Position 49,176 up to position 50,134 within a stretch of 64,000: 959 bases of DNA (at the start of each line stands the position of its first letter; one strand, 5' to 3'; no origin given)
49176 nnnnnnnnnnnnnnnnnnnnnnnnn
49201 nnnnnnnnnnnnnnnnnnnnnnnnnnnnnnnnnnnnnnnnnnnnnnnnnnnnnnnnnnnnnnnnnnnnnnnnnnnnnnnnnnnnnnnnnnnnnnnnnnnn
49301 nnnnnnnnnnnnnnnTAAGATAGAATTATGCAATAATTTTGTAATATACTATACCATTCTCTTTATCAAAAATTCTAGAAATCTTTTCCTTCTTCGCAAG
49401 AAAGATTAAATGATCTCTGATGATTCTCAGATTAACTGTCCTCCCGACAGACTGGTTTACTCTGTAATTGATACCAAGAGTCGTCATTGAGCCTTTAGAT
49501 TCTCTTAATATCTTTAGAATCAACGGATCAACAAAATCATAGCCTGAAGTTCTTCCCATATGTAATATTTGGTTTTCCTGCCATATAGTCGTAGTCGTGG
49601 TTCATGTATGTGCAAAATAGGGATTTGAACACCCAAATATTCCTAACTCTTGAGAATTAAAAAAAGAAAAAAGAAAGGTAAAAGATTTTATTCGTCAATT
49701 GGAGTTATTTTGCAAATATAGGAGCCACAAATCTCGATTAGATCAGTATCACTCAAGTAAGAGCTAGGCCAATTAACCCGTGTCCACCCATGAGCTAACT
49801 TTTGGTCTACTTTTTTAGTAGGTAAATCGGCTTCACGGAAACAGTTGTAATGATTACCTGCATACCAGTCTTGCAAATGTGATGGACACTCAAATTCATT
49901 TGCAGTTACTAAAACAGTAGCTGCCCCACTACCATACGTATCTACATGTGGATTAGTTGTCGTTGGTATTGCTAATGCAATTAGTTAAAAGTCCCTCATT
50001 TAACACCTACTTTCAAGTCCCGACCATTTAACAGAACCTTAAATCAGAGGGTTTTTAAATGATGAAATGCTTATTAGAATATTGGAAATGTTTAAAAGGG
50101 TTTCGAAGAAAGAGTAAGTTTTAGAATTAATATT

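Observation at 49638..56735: Perfectly conserved 31-nt element repeated three times, always directly 3' of a minus-strand gene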

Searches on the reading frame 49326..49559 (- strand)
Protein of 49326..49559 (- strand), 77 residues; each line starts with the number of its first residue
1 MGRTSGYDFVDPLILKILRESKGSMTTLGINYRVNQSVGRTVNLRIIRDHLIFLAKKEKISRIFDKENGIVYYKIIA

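Call 14: search_protein_families(library=pfam, proteins=[window:49326-49559:-], max_evalue=0.01)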
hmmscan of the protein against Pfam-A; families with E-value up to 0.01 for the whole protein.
window:49326-49559:- (77 aa): 0 families

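Call 37: search_protein_families(library=phrogs, proteins=[window:49326-49559:-], max_evalue=0.01)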
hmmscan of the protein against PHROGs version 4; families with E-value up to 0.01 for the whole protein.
window:49326-49559:- (77 aa): 0 families

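Call 38: search_protein_families(library=padloc, proteins=[window:49326-49559:-], max_evalue=0.01)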
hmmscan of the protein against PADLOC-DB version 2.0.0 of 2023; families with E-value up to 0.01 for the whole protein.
window:49326-49559:- (77 aa): 0 families

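Call 39: search_protein_families(library=ncbifam, proteins=[window:49326-49559:-], max_evalue=0.01)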
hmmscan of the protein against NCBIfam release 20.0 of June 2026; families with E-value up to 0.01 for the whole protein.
window:49326-49559:- (77 aa): 0 families

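Call 43: find_encoding_contigs(protein=window:49326-49559:-, flank=10000, max_places=10)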
Protein window:49326-49559:- (77 aa): 1 contig read that carries it; 1 place shown.
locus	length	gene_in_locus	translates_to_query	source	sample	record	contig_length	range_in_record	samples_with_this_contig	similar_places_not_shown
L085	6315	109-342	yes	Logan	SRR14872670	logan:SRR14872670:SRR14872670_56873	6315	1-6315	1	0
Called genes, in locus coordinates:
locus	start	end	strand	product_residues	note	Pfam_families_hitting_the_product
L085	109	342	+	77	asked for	-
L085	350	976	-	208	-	PF02223:Thymidylate_kin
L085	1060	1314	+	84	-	-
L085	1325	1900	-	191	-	-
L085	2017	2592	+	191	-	PF04011:LemA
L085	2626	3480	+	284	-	PF04536:TPM_phosphatase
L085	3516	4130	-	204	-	PF00702:Hydrolase, PF13419:HAD_2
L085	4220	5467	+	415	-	PF02308:MgtC, PF13194:DUF4010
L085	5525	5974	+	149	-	PF00293:NUDIX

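Call 70: list_cluster_members(proteins=[window:49326-49559:-, window:56734-57252:-, window:57498-58124:+, window:50161-50865:+, L002:4896-5369:+, L002:4022-4564:+, L002:3278-3880:-, L002:1890-3008:+, L002:898-1542:+, L002:83-775:-])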
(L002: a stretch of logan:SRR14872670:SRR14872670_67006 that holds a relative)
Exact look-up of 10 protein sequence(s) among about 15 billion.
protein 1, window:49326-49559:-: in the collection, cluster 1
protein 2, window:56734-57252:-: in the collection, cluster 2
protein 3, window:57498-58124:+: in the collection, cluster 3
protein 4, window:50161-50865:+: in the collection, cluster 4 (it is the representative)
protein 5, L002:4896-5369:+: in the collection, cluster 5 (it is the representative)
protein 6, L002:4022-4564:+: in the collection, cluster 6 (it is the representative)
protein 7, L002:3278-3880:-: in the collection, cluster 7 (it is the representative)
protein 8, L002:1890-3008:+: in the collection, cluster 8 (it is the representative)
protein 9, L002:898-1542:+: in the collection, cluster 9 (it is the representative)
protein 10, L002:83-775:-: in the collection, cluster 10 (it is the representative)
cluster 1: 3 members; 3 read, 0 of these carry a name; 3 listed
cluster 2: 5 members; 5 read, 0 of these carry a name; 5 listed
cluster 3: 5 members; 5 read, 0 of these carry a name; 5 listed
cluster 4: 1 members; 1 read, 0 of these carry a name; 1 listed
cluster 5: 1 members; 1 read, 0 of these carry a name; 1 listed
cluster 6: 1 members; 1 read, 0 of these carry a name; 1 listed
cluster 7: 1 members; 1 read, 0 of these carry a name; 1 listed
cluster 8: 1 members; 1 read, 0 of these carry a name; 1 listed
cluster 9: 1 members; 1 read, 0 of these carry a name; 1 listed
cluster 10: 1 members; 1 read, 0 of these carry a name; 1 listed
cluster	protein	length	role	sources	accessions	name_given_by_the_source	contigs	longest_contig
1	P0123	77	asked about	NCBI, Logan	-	-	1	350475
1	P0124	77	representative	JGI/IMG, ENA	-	-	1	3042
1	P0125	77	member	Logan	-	-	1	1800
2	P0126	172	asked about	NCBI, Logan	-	-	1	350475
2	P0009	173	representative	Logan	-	-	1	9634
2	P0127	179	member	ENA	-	-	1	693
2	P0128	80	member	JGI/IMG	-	-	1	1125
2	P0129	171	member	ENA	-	-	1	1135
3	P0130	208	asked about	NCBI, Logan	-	-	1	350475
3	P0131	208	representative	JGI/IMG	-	-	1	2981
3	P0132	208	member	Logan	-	-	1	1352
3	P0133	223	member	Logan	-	-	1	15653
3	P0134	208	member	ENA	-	-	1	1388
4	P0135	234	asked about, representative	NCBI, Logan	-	-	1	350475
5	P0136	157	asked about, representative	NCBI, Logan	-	-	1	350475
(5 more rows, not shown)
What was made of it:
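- Its proteins and those of block 3 are singletons in a collection of 15 billion proteins, whereas the flanking 77-aa, OapA and W-rich proteins have cluster mates at 90% identity (call 70). The window comes from a 350-kb NCBI contig (call 70).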

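Call 71: find_encoding_contigs(protein=P0124, flank=10000, max_places=10)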
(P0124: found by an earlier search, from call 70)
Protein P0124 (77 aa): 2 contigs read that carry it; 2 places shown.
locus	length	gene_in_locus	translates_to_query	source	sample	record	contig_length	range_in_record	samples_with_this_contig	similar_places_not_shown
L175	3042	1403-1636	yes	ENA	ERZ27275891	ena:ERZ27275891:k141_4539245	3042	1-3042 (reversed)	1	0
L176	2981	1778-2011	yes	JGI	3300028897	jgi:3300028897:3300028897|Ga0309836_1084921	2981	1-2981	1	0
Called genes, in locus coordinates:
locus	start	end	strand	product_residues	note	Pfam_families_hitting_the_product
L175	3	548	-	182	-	?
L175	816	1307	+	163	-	-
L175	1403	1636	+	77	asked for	-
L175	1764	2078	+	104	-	-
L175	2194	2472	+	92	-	-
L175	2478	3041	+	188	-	?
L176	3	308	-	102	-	?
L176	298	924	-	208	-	PF02421:FeoB_N (weak), PF03193:RsgA_GTPase (faint), PF01926:MMR_HSR1, PF00009:GTP_EFTU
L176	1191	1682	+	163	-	-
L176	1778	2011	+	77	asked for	-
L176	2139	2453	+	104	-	-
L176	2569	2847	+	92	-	-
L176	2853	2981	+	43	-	?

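Call 80: search_protein_families(library=pfam, proteins=[L175:1764-2078:+, L175:2194-2472:+, L175:2478-3041:+, L175:816-1307:+, window:49326-49559:-], max_evalue=0.05)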
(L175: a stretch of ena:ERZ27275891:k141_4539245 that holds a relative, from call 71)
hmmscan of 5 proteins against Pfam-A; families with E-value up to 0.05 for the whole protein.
L175:1764-2078:+ (104 aa): 1 family
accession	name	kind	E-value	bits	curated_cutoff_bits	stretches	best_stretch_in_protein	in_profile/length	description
PF22289.1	DmmA-like_C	-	0.032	14.6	27.4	0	20-38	14-32/44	Dimethylamine monooxygenase subunit DmmA-like, C-terminal domain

L175:2194-2472:+ (92 aa): 7 families
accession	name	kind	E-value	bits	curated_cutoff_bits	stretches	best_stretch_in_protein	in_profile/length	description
PF21248.3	SoFic-like_C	-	0.0015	19.1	27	1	31-61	44-74/76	Protein adenylyltransferase SoFic-like, C-terminal domain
PF01022.26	HTH_5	-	0.002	18.4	22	1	8-47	6-45/47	Bacterial regulatory protein, arsR family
PF25212.1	HVO_A0114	-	0.002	18.3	27.6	1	11-57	30-77/84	HVO_A0114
PF24034.1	DUF7343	-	0.004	17.4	27.6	1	6-56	5-57/62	Domain of unknown function (DUF7343)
PF21476.4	PF0610-like_N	-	0.0085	16.7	33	1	4-29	1-26/50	PF0610-like, N-terminal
PF24270.1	HTH_Cmi2_C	-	0.013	16.2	27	1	2-50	73-121/125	Cmi2, C-terminal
PF12840.13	HTH_20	-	0.04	14.3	27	0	8-31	8-32/51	Helix-turn-helix domain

L175:2478-3041:+ (188 aa): 0 families

L175:816-1307:+ (163 aa): 0 families

window:49326-49559:- (77 aa): 1 family
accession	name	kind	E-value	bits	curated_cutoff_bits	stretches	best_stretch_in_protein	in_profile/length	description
PF18508.7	zf_C2H2_13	-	0.046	13.8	26.5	0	28-51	14-36/42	Zinc finger domain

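Call 91: find_homologous_proteins(query=window:49326-49559:-, max_evalue=0.01)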
Query window:49326-49559:- (77 aa): 11 proteins with E <= 0.01 among 13 candidates.
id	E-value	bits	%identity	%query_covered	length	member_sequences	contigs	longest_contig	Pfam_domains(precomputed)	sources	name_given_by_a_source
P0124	5.5e-40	152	96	100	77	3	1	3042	-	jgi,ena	-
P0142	2.7e-36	140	86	100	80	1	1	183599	-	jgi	jgi:hypothetical protein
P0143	6.1e-36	139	86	100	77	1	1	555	-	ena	-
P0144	3.5e-34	133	83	100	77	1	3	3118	-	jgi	jgi:hypothetical protein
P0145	1.5e-33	131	83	100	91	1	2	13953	-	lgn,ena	-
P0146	6.4e-33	129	82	100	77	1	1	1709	-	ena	-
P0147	3.1e-28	114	68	97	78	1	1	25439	-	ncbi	-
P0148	7.0e-27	110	69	97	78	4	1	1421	-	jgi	jgi:hypothetical protein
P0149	1.6e-26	109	84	82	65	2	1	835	-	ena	-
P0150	2.8e-26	108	73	97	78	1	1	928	-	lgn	-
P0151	4.0e-26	108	68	99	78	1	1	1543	-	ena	-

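Call 92: find_related_loci(query=window:49326-49559:-, collection=viral_contigs, flank=10000)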
Query window:49326-49559:- (77 aa) in viral_contigs; peptide patterns used: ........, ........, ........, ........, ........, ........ (x = any residue, [..] = any of these).
52 stretches matched a pattern, but none encodes a relative of the query by tblastn (E <= 1e-3).

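Call 98: predict_structure(alignment_id=A5)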
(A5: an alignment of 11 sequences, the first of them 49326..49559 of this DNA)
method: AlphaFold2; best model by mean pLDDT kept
length: 77 residues; sequences in the alignment: 11
mean_pLDDT: 83.0   pTM: 0.68
mean pLDDT of the five models: 83.0, 56.7, 48.5, 48.0, 40.8
residues with pLDDT >= 90: 4; 70-90: 65; 50-70: 4; < 50: 4
segments of 3 or more residues with pLDDT < 50: 1-4
pLDDT, mean of each block of 10 residues (from residue 1): 58 88 84 88 88 89 85 83
secondary structure, 60 per line:
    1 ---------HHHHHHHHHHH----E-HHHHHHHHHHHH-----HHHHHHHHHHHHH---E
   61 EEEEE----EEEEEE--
elements in order: H10-20 H27-38 H44-56 E60-65 E70-75

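Call 100: fold_search(model_id=the predicted structure, library=pdb)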
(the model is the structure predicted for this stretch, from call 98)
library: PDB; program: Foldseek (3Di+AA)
matches with E <= 10: 1400; with E <= 0.001: 0
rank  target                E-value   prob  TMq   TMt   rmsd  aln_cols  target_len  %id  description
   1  4rb3_D                2.9e-03  1.00  0.75  0.45   1.4        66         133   14  Crystal structure of Magnetospirillum gryphiswaldense MSR-1 Fur-Mn2+-feoAB1 operator (released 2015-07-15)
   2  3f8c                  4.3e-03  1.00  0.72  0.56   2.0        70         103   20  Crystal structure of multidrug binding transcriptional regulator LmrR complexed with Hoechst 33342 (released 2008-12-30)
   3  4rb2_D                4.6e-03  1.00  0.75  0.45   1.4        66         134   14  Crystal structure of Magnetospirillum gryphiswaldense MSR-1 SeMet-Fur-Mn2+-feoAB1 operator (released 2015-07-15)
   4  4rb1_B                4.9e-03  1.00  0.70  0.43   2.0        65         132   12  Crystal structure of Magnetospirillum gryphiswaldense MSR-1 Fur-Mn2+-E. coli Fur box (released 2015-07-15)
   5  1xma_B                6.4e-03  1.00  0.76  0.58   1.7        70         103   21  Structure of a transcriptional regulator from Clostridium thermocellum Cth-833 (released 2004-12-14)
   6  3mwm_B                6.8e-03  1.00  0.73  0.47   1.8        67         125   15  Graded expression of zinc-responsive genes through two regulatory zinc-binding sites in Zur (released 2011-03-16)
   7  6qfd_A                7.3e-03  1.00  0.76  0.52   1.6        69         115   20  The complex structure of hsRosR-S4 (vng0258/RosR-S4) (released 2019-07-10)
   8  6qfd_B                7.3e-03  1.00  0.76  0.52   1.7        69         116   20  The complex structure of hsRosR-S4 (vng0258/RosR-S4) (released 2019-07-10)
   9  3mwm_A                7.8e-03  1.00  0.76  0.49   2.4        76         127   17  Graded expression of zinc-responsive genes through two regulatory zinc-binding sites in Zur (released 2011-03-16)
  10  9ire_A                7.8e-03  1.00  0.78  0.42   2.2        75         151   12  CRYSTAL STRUCTURE OF Bacillus cereus FERRIC UPTAKE REGULATOR (released 2025-07-23)
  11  1mzb                  8.3e-03  1.00  0.70  0.43   2.2        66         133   17  Ferric uptake regulator (released 2003-10-07)
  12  6qh0_C                8.3e-03  1.00  0.69  0.50   2.2        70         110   18  The complex structure of hsRosR-S5 (VNG0258H/RosR-S5) (released 2019-07-10)
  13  2fe3_B                8.8e-03  1.00  0.74  0.42   2.0        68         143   12  The crystal structure of bacillus subtilis PerR-Zn reveals a novel Zn(Cys)4 Structural redox switch (released 2006-12-19)
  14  6xjf_B                8.8e-03  1.00  0.59  0.46   4.1        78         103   24  X-ray crystal structure of Pyrococcus furiosus general transcription factor TFE-alpha (SeMet labeled protein) (released 2020-07-08)
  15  7q34_C                9.4e-03  1.00  0.72  0.54   2.2        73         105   19  Crystal structure of the multidrug binding transcriptional regulator LmrR in complex squaraine dye (released 2022-06-01)
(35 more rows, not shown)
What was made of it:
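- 49326..49602 (-): Conserved anchor. It comprises the 77-aa stand-alone winged-helix gene (49326-49559) and its 43-nt upstream region, which carries a TATA-like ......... AF2 model with pLDDT 83, and Foldseek matches to Fur/PadR/RosR winged helices (calls 98, 100).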

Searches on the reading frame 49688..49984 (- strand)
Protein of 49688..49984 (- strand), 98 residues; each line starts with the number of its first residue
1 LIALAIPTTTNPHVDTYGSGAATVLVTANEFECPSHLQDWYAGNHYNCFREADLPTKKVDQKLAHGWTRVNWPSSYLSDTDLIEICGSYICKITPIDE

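Call 37: search_protein_families(library=phrogs, proteins=[window:49688-49984:-], max_evalue=0.01)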
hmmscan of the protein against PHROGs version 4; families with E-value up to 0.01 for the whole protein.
window:49688-49984:- (98 aa): 0 families

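Call 38: search_protein_families(library=padloc, proteins=[window:49688-49984:-], max_evalue=0.01)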
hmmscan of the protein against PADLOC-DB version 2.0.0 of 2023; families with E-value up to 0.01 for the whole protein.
window:49688-49984:- (98 aa): 0 families

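Call 39: search_protein_families(library=ncbifam, proteins=[window:49688-49984:-], max_evalue=0.01)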
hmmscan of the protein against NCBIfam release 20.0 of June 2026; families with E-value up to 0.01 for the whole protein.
window:49688-49984:- (98 aa): 0 families

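Call 52: find_homologous_proteins(query=window:49691-49981:-, max_evalue=0.01)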
Query seq(97 aa) (97 aa): 2 proteins with E <= 0.01 among 2 candidates.
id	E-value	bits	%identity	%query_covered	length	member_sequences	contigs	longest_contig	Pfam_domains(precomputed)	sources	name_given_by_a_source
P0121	3.4e-46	173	78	99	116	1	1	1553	-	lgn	-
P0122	5.2e-38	147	70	96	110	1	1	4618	-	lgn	-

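Call 53: find_encoding_contigs(protein=P0121, flank=6000, max_places=4)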
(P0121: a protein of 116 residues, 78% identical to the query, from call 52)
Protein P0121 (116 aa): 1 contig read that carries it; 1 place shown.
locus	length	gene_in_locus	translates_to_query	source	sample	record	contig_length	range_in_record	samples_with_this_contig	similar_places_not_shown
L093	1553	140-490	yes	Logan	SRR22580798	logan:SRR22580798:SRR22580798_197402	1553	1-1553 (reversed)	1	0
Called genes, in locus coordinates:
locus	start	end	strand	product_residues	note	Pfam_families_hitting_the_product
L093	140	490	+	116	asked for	-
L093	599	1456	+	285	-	PF00413:Peptidase_M10 (weak)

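Call 54: find_encoding_contigs(protein=P0122, flank=6000, max_places=4)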
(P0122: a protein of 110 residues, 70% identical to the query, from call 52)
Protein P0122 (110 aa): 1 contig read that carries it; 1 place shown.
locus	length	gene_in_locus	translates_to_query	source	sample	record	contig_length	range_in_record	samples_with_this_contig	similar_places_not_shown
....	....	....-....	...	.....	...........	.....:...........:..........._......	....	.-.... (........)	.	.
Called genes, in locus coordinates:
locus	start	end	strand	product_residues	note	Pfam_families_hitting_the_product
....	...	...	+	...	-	-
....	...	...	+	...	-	-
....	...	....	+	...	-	-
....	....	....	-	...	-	-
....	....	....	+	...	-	-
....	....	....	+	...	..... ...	-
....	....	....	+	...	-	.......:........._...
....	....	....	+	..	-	-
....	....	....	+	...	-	-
